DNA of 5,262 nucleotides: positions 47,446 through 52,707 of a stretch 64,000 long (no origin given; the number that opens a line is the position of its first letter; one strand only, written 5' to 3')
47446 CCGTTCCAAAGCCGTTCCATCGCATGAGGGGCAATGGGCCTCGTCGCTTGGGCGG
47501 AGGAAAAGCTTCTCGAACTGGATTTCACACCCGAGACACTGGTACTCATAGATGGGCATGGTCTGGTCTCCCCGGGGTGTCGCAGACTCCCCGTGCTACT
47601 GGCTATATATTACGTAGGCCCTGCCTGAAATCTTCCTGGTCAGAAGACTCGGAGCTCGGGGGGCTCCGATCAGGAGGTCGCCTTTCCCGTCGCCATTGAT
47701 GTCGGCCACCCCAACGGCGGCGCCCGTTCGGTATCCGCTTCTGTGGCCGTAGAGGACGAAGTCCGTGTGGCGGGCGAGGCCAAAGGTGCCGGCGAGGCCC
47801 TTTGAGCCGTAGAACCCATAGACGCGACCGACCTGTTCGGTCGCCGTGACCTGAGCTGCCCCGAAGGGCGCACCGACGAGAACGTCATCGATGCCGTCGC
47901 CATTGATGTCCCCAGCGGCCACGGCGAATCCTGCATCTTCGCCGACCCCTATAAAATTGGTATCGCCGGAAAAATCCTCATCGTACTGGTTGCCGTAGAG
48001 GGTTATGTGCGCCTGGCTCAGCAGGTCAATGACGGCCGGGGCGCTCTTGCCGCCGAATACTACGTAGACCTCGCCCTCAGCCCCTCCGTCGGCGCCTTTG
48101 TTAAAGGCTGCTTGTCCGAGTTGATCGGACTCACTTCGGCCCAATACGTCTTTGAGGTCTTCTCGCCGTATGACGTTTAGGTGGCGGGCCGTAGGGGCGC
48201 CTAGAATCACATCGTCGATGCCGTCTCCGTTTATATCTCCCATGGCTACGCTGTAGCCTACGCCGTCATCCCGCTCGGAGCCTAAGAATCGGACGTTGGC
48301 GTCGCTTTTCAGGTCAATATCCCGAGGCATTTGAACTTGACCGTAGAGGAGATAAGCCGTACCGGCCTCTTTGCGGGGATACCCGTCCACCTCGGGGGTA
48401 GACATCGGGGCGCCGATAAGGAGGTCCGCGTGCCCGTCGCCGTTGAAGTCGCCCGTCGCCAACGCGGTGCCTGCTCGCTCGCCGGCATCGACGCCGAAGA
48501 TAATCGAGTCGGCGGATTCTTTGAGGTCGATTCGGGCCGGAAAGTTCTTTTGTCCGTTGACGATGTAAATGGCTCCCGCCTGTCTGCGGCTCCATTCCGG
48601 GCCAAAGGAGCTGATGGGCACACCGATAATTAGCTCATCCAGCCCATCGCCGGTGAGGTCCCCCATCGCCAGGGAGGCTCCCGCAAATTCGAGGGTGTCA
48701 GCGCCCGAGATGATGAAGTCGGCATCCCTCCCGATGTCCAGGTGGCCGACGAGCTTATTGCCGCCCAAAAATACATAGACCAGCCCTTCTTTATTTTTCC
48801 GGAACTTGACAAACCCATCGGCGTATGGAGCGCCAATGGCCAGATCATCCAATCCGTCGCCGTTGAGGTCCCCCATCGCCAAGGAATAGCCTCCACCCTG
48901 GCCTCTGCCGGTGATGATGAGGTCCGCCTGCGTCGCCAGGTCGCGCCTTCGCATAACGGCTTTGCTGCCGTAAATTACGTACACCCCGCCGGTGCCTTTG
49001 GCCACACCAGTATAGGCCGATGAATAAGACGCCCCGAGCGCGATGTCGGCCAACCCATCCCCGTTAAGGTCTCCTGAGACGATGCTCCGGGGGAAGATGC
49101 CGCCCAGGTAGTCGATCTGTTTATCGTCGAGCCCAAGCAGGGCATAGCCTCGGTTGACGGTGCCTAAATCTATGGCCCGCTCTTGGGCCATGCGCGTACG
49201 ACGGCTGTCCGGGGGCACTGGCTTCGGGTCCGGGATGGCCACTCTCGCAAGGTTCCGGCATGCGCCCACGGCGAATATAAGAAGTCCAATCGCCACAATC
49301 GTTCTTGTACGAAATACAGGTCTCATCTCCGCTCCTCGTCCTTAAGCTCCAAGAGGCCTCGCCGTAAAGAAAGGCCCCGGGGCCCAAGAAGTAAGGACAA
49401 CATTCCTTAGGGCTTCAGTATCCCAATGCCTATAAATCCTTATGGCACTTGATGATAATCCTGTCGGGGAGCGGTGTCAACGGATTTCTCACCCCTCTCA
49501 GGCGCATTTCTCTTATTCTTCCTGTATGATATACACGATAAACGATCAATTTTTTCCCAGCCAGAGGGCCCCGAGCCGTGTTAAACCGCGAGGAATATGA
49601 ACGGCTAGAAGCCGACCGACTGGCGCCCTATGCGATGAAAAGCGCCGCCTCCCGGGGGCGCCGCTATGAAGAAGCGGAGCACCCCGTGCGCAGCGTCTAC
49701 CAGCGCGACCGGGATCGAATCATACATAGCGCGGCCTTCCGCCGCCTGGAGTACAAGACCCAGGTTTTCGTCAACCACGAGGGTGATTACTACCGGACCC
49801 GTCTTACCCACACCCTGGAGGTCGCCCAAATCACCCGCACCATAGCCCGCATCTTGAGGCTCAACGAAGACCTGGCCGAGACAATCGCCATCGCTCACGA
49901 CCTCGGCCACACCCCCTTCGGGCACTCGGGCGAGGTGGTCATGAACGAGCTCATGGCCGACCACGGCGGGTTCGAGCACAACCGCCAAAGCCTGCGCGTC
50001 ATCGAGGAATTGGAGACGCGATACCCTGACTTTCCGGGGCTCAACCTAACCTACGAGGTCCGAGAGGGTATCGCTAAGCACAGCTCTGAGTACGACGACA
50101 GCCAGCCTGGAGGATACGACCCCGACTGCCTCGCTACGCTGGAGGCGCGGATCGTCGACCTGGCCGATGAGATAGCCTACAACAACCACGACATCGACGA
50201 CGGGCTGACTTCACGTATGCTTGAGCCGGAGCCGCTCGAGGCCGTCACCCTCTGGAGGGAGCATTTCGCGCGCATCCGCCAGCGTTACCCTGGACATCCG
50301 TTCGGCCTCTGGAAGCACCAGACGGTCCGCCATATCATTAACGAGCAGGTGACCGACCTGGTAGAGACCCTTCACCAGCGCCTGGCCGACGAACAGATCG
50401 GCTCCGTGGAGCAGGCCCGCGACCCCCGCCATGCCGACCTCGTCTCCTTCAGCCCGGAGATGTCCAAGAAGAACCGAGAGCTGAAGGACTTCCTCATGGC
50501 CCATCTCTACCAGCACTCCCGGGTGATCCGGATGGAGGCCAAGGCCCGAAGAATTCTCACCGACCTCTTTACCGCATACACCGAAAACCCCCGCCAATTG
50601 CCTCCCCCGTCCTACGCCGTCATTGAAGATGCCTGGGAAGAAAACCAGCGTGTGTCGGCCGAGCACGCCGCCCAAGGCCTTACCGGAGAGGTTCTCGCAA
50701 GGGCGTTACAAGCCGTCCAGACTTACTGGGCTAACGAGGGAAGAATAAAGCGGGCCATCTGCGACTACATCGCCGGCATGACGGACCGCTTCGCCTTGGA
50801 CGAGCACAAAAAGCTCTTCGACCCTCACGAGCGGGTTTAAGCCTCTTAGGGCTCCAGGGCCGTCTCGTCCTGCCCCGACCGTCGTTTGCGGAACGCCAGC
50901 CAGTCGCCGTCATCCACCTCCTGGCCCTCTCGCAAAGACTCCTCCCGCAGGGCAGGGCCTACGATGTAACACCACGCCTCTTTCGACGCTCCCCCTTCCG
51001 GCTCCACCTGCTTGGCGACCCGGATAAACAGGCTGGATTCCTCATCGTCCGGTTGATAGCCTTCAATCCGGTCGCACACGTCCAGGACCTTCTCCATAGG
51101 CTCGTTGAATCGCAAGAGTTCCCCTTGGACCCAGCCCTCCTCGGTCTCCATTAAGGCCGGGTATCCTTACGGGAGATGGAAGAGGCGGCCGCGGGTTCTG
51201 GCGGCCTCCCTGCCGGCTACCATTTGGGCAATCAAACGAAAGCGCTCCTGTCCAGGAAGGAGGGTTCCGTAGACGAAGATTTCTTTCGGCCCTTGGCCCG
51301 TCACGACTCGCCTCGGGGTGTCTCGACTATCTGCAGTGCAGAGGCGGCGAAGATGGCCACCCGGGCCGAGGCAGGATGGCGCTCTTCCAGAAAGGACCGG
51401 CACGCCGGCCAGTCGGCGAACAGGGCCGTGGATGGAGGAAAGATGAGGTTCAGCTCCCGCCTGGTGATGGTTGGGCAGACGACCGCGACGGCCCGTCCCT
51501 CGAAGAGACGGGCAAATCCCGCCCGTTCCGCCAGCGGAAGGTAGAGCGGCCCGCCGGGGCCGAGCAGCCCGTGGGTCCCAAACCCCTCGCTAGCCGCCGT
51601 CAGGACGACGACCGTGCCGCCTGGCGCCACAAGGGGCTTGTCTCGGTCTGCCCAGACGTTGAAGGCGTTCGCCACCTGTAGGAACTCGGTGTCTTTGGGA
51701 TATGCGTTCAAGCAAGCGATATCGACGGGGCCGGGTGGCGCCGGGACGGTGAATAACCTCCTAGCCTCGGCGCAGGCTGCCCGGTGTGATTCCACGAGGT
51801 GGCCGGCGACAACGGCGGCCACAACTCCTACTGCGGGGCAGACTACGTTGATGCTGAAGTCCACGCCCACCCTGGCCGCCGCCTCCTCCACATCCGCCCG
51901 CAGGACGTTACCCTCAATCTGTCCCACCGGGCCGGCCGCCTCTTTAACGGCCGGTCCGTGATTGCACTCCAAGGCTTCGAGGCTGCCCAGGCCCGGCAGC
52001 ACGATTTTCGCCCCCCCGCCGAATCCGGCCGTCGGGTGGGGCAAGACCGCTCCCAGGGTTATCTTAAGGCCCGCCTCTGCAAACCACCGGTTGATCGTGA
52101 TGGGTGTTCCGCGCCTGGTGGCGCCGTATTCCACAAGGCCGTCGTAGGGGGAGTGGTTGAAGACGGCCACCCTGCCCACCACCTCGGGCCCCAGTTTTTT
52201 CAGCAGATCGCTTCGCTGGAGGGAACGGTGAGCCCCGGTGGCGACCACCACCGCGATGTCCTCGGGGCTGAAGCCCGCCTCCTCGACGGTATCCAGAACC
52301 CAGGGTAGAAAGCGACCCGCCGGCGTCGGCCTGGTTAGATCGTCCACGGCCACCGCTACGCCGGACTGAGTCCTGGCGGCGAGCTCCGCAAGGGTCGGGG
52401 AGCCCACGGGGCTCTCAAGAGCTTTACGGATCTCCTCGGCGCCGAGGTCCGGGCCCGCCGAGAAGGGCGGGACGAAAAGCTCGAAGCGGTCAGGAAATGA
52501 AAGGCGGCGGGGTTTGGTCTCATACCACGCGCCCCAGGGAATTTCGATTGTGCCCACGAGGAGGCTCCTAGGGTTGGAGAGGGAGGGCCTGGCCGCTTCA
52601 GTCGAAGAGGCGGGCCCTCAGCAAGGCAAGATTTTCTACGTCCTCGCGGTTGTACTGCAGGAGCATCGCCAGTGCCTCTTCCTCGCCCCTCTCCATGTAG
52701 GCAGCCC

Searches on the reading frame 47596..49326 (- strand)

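Call 8: search_protein_families(library=pfam, proteins=[window:47596-49326:-], max_evalue=0.001)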
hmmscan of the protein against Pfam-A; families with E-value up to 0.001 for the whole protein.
window:47596-49326:- (576 aa): 3 families
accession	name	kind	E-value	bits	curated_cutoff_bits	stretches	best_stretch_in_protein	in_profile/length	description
PF01839.29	FG-GAP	-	6.3e-69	227.5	22.1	7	146-186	2-37/37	FG-GAP repeat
PF13517.12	FG-GAP_3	-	8.9e-26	90.7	26.9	1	437-484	14-61/61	FG-GAP-like repeat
PF12256.14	TcdB_toxin_midN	-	2e-09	37.4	24.8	0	528-559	20-51/181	Insecticide toxin TcdB middle/N-terminal region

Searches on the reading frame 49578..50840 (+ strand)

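Call 8: search_protein_families(library=pfam, proteins=[window:49578-50840:+], max_evalue=0.001)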
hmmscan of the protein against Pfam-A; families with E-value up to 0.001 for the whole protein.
window:49578-50840:+ (420 aa): 2 families
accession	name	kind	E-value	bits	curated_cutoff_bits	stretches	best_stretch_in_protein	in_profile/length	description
PF13286.11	HD_assoc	-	2.4e-27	95.7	22.2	2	289-363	1-76/91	Phosphohydrolase-associated domain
PF01966.28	HD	-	1.1e-16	61.6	22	1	75-200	1-114/116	HD domain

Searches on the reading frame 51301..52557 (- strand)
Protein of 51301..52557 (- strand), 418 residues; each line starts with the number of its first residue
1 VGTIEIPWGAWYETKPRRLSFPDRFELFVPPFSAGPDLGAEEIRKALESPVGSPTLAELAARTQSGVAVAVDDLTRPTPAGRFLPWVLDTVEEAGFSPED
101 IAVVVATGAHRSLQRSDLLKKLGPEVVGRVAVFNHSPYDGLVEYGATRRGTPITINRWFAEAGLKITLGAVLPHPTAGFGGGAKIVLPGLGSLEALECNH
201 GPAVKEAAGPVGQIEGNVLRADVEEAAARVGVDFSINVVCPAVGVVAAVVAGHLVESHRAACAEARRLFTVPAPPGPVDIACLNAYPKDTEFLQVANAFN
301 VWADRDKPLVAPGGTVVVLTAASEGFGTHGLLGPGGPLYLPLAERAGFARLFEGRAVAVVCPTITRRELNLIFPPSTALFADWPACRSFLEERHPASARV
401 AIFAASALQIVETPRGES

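Call 8: search_protein_families(library=pfam, proteins=[window:51301-52557:-], max_evalue=0.001)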
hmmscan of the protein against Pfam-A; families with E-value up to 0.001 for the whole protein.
window:51301-52557:- (418 aa): 1 family
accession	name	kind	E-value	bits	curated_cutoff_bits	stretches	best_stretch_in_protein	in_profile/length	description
PF09861.14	Lar_N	-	3.3e-47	160.8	23.3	1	28-204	19-196/204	Lactate racemase N-terminal domain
